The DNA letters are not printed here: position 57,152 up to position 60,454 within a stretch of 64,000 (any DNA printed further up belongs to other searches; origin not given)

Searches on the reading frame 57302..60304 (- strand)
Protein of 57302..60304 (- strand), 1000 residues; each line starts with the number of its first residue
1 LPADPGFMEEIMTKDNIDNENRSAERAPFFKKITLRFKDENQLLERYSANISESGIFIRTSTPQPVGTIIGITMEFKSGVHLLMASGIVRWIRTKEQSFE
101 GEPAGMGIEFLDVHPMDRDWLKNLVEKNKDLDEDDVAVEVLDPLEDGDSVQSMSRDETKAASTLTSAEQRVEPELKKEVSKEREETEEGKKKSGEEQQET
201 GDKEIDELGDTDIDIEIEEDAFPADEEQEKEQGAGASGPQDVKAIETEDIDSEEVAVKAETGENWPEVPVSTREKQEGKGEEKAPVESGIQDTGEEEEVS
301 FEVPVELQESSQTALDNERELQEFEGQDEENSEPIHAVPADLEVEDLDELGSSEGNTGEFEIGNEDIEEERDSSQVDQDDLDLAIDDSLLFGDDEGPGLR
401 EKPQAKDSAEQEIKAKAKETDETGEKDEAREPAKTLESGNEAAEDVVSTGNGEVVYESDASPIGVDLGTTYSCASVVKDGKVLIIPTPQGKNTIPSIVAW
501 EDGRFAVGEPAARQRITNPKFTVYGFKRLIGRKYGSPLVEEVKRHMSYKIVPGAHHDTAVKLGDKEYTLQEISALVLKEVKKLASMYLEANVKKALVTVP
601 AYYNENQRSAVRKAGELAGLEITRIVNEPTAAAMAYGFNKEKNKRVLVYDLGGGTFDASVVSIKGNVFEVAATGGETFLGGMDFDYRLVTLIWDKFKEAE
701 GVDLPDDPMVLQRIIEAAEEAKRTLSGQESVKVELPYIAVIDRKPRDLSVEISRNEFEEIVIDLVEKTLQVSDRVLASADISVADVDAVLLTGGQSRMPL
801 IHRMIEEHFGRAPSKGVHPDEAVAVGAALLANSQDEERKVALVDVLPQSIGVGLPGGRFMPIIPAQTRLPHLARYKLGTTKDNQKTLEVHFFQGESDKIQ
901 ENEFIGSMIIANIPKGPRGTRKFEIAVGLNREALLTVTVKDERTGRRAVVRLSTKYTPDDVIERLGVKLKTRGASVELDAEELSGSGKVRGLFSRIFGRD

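Call 45: search_protein_families(library=ncbifam, proteins=[window:57302-60304:-], max_evalue=0.0001)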
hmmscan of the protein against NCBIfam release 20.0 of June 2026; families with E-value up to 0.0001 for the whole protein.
window:57302-60304:- (1000 aa): 15 families
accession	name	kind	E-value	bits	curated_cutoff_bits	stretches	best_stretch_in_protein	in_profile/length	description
NF001413.0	PRK00290.1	equivalog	3.4e-161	537.7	648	1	463-955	5-496/625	molecular chaperone DnaK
TIGR02350.1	prok_dnaK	equivalog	2.4e-154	514.9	822.55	1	463-955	3-495/596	molecular chaperone DnaK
NF009947.0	PRK13411.1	equivalog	5.8e-139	464.1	1002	1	463-955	5-499/662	molecular chaperone DnaK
NF009946.0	PRK13410.1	equivalog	7e-132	440.9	1019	1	463-953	5-497/669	molecular chaperone DnaK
TIGR01991.1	HscA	equivalog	2.6e-121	406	708.55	1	463-957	2-488/600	Fe-S protein assembly chaperone HscA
NF003520.0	PRK05183.1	subfamily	8.2e-115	384.5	620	1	462-960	21-511/621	Fe-S protein assembly chaperone HscA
NF002399.0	PRK01433.1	equivalog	6.9e-82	275.9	743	1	462-956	21-480/595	Fe-S protein assembly chaperone HscA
NF008673.0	PRK11678.1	equivalog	6.3e-22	78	331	2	570-664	127-229/450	molecular chaperone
TIGR02266.1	gmx_TIGR02266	paralog_domain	4.7e-17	61.9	68.7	1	33-125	6-95/96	TIGR02266 family protein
NF010539.0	PRK13927.1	subfamily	1.7e-12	46.9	293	1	579-837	86-332/339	rod shape-determining protein MreB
NF011660.0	PRK15080.1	equivalog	5.8e-11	42.1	182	1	576-676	78-174/277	ethanolamine utilization protein EutJ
TIGR00904.1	mreB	subfamily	8.9e-11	41.4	365.75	1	593-834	99-329/334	MreB/Mrl family cell shape determining protein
TIGR01174.1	ftsA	equivalog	7e-10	38.5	175.85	0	604-661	156-213/371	cell division protein FtsA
TIGR02529.1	EutJ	subfamily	1.3e-08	34.6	152.1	1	576-676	45-141/239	ethanolamine utilization protein EutJ family protein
NF010540.1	PRK13929.1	exception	2.2e-06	27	515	1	572-828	76-321/334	rod-share determining protein MreBH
